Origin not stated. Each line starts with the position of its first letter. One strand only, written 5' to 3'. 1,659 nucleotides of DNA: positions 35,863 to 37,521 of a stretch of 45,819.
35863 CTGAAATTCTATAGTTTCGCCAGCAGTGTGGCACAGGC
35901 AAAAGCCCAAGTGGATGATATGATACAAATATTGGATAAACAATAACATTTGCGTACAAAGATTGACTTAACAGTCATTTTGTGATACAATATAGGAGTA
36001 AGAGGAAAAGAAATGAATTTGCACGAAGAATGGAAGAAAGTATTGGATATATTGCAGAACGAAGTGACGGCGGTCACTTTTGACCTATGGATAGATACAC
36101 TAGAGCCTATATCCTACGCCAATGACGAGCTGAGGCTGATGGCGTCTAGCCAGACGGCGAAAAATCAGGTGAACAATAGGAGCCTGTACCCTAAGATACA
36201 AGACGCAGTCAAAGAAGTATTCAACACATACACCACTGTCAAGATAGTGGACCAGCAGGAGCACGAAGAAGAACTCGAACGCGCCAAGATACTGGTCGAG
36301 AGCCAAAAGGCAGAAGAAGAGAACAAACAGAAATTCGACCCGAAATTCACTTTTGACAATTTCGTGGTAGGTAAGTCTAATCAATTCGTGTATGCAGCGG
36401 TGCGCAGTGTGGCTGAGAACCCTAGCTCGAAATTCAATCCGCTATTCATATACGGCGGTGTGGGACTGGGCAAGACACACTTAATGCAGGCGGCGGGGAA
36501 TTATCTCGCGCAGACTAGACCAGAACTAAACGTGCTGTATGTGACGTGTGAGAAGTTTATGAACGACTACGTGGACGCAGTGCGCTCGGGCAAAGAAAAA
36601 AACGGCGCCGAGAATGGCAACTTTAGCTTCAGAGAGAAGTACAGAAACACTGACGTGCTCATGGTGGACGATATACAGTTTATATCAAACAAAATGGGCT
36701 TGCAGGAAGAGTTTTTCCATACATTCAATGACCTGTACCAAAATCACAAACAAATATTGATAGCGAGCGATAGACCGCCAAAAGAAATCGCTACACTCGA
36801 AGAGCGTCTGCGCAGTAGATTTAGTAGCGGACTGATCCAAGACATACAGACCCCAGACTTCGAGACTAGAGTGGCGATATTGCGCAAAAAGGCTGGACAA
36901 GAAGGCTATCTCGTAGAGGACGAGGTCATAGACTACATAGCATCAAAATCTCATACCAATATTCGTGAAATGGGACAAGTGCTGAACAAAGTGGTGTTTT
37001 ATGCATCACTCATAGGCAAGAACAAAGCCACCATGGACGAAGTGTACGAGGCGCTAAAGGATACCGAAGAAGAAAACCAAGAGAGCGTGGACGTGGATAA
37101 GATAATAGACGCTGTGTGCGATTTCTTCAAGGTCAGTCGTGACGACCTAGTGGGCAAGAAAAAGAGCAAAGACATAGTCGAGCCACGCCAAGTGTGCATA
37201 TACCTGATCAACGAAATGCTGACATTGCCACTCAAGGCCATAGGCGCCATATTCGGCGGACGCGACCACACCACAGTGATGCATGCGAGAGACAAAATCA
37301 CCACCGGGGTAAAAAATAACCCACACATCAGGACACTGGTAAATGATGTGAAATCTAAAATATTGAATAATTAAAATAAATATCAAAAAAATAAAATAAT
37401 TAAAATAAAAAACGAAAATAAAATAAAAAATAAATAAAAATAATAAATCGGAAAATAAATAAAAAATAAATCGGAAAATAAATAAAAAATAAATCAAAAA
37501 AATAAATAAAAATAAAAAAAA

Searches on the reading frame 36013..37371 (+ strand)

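Call 68: search_protein_families(library=pfam, proteins=[window:36013-37371:+], max_evalue=0.0001)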
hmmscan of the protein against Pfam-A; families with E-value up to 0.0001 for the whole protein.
window:36013-37371:+ (453 aa): 4 families
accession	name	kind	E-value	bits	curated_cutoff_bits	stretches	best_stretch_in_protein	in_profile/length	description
PF00308.24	Bac_DnaA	-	3.5e-66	222.8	23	1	109-276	2-161/162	Bacterial DnaA ATPAse domain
PF08299.17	Bac_DnaA_C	-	8.7e-28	96.6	31.5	1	361-429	1-69/69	Bacterial dnaA protein helix-turn-helix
PF11638.13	DnaA_N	-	4.7e-08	33.1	24.6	1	5-63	2-60/65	DnaA N-terminal domain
PF01695.23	IstB_IS21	-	7.2e-05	22.8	24.1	0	144-255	95-195/238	IstB-like ATP binding protein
